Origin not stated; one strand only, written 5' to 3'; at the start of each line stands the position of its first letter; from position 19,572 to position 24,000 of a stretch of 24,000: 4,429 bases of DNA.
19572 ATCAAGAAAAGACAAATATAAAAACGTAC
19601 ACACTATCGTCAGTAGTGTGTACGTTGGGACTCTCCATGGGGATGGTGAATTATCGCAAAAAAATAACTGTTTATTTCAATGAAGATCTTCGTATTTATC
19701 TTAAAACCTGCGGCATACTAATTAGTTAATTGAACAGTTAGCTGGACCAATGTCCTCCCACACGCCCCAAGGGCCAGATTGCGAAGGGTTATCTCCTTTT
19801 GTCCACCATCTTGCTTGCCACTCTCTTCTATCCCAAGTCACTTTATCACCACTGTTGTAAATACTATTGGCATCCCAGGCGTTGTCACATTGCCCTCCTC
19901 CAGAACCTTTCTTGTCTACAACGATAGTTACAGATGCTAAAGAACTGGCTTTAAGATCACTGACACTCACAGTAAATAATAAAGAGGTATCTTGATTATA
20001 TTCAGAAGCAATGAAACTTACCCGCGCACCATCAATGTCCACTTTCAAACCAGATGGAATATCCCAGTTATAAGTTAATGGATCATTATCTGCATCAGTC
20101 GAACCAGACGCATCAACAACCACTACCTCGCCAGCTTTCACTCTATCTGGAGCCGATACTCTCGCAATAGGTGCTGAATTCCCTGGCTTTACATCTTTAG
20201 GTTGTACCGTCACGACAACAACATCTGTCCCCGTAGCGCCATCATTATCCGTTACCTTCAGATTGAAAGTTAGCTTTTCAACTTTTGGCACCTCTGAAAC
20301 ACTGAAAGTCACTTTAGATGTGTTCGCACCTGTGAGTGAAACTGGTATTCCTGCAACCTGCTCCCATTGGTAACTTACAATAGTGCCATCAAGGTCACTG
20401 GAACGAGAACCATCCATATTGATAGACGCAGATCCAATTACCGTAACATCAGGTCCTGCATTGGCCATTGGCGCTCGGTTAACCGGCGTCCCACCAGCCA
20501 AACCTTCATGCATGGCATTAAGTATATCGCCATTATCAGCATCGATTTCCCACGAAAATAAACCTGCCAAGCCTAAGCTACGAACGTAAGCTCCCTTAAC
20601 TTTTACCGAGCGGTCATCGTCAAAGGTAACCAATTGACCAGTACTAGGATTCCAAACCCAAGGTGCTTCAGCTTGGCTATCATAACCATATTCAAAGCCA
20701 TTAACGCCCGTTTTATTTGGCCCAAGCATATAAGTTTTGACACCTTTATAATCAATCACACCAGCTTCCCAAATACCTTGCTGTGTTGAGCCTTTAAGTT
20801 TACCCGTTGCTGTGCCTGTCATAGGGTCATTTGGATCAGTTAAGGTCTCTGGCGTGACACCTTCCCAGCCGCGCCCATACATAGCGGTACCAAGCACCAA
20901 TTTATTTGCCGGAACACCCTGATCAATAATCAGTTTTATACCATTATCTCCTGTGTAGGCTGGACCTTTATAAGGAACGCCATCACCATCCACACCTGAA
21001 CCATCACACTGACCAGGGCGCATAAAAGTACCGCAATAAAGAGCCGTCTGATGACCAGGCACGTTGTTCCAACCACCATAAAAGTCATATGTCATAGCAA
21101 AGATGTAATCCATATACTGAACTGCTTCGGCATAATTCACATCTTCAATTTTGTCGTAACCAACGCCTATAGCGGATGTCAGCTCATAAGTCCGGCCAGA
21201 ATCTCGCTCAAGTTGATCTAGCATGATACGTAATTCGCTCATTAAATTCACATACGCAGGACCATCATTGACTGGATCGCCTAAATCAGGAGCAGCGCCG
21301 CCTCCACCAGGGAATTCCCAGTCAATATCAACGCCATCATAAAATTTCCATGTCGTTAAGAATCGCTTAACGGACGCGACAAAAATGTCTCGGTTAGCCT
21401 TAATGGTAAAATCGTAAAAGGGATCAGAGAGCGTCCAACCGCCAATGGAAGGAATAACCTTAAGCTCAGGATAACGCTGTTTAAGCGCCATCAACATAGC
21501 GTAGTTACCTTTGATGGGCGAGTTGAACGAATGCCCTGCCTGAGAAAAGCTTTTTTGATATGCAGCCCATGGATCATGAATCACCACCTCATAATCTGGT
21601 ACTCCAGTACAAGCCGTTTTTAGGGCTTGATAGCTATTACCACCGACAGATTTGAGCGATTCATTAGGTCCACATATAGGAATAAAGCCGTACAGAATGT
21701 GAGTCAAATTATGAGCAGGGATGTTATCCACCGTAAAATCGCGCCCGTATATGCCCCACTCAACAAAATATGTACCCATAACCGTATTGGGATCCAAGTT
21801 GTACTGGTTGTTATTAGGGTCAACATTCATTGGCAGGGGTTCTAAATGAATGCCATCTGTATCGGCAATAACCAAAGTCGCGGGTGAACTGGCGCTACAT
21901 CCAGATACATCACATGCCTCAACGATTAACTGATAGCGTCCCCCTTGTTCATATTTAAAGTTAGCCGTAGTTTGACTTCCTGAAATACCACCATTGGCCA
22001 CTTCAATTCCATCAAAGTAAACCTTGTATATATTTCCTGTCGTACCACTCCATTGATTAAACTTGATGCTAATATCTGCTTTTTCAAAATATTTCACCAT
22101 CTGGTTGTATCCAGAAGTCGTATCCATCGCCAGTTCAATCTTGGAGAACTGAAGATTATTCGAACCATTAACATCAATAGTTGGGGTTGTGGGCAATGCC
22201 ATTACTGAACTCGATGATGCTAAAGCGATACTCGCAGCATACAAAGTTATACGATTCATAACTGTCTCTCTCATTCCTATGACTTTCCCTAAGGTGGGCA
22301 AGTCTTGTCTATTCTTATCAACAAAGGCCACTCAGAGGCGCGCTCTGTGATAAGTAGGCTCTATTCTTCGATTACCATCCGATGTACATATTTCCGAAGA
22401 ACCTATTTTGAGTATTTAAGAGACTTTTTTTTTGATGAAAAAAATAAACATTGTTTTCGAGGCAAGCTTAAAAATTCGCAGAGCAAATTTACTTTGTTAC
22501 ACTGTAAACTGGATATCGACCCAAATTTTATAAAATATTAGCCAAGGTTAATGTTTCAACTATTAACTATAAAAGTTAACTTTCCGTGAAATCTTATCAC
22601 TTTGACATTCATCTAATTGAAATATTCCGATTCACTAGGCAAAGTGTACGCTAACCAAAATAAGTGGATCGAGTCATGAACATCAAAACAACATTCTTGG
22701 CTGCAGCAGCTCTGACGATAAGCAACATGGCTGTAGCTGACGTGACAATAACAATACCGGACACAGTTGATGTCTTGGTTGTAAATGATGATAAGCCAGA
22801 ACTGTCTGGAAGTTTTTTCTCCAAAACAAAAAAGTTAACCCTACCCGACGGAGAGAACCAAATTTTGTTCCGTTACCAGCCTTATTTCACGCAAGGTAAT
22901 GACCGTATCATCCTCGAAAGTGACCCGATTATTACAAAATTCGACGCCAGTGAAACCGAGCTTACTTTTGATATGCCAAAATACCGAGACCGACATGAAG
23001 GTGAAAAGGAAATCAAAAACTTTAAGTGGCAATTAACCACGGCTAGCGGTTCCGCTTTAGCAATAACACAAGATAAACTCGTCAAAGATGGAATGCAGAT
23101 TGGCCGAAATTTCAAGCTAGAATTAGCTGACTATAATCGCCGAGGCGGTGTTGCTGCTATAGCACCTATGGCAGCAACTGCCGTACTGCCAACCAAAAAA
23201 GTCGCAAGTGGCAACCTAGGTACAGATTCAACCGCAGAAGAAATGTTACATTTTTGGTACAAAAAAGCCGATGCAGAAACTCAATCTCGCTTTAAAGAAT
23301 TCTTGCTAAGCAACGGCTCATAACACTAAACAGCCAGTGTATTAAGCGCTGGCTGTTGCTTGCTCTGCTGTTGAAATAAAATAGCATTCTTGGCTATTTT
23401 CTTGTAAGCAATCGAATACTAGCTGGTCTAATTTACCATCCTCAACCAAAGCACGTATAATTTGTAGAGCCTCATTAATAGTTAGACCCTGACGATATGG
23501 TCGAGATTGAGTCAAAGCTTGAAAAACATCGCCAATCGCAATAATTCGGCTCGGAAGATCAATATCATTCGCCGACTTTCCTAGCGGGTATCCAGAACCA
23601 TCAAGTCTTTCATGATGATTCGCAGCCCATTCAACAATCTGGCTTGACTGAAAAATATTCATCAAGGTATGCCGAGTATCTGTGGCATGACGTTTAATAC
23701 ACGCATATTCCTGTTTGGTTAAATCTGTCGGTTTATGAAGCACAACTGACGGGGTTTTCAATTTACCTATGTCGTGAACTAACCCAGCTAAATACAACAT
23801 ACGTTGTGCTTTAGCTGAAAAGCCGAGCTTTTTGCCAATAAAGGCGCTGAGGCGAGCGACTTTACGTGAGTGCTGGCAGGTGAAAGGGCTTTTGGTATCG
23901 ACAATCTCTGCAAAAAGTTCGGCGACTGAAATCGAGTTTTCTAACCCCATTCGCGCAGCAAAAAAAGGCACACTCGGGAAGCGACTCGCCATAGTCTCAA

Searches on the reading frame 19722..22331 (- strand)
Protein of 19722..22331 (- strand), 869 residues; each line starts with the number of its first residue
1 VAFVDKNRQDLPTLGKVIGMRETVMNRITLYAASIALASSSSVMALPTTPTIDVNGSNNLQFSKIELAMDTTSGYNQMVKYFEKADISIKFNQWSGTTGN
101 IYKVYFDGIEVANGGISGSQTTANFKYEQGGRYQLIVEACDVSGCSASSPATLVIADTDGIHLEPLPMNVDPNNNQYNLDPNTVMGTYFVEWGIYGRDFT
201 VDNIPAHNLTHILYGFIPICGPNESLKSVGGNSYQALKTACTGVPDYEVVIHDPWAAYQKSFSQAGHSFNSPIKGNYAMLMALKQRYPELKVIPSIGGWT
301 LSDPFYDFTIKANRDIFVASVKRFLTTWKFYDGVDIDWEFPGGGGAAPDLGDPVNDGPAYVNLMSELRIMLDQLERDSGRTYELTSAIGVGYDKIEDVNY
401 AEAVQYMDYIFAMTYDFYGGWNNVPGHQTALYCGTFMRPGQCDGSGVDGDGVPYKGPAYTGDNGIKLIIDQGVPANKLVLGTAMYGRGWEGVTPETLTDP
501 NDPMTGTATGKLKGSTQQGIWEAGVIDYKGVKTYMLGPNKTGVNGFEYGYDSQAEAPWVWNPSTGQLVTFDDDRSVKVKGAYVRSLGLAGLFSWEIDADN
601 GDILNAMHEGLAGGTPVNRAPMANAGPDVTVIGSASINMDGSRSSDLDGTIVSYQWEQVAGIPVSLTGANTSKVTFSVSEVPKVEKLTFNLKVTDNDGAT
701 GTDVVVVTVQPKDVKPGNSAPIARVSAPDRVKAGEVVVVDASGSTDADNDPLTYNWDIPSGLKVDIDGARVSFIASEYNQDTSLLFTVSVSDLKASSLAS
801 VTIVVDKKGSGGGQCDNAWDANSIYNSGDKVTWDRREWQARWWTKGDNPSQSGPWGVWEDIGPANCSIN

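Call 8: search_protein_families(library=pfam, proteins=[window:19722-22331:-], max_evalue=1)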
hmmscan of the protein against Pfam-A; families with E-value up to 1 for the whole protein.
window:19722-22331:- (869 aa): 12 families
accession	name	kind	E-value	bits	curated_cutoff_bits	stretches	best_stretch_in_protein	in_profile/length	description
PF00704.34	Glyco_hydro_18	-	2.3e-71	241.5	29.6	1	187-599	4-317/317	Glycosyl hydrolases family 18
PF08329.16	ChitinaseA_N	-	2.1e-48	163.8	21.2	1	44-179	1-131/133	Chitinase A, N-terminal domain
PF22352.2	K319L-like_PKD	-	3.2e-24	85.2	27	2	625-709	1-84/84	K319L-like, PKD domain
PF18911.6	PKD_4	-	1.2e-15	57.7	27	2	718-762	1-45/85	PKD domain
PF21027.3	Sde0182_C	-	3e-08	34.6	27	2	637-697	2-69/83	Cellulose-binding protein Sde0182, C-terminal domain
PF00801.26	PKD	-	3.5e-07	30.5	23.5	1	726-805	5-80/80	PKD domain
PF02839.19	CBM_5_12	-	4.2e-06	27.1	26.2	1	818-855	1-43/44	Carbohydrate-binding module family 5/12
PF17963.7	Big_9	-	0.00033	21.9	23.6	2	718-803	1-88/89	Bacterial Ig domain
PF02010.21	REJ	-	0.0014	17.8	25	1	686-806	56-199/452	REJ domain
PF05345.18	He_PIG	-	0.0044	17.9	24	0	737-805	21-95/96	Putative Ig domain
PF00028.23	Cadherin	-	0.011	16.6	28.8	0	120-155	54-90/93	Cadherin domain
PF07495.19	Y_Y_Y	-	0.08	13.3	26.6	0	102-154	12-61/65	Y_Y_Y domain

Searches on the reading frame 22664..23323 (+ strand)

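Call 8: search_protein_families(library=pfam, proteins=[window:22664-23323:+], max_evalue=1)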
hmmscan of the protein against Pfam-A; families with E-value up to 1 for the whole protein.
window:22664-23323:+ (219 aa): 1 family
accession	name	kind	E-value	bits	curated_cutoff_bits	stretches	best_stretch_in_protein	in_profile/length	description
PF09829.14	DUF2057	-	1.2e-52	179.4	24.2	1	28-212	1-191/192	Uncharacterized protein conserved in bacteria (DUF2057)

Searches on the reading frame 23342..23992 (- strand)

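Call 8: search_protein_families(library=pfam, proteins=[window:23342-23992:-], max_evalue=1)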
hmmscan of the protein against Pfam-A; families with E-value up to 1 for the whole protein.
window:23342-23992:- (216 aa): 5 families
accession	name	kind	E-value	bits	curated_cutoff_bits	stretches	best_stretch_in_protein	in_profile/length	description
PF13487.12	HD_5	-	9.8e-39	133.3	27.2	1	26-190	2-168/170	HD domain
PF01966.28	HD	-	4e-16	59.8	22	1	40-159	3-115/116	HD domain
PF08668.18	HDOD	-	4.9e-05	23.3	22.9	1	39-93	96-148/196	HDOD domain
PF18019.7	Cas3_HD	-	0.042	14.3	23.1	1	48-127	38-129/207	Cas3, HD domain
PF09522.15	RE_R_Pab1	-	0.21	12.1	25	1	43-114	33-101/119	R.Pab1 restriction endonuclease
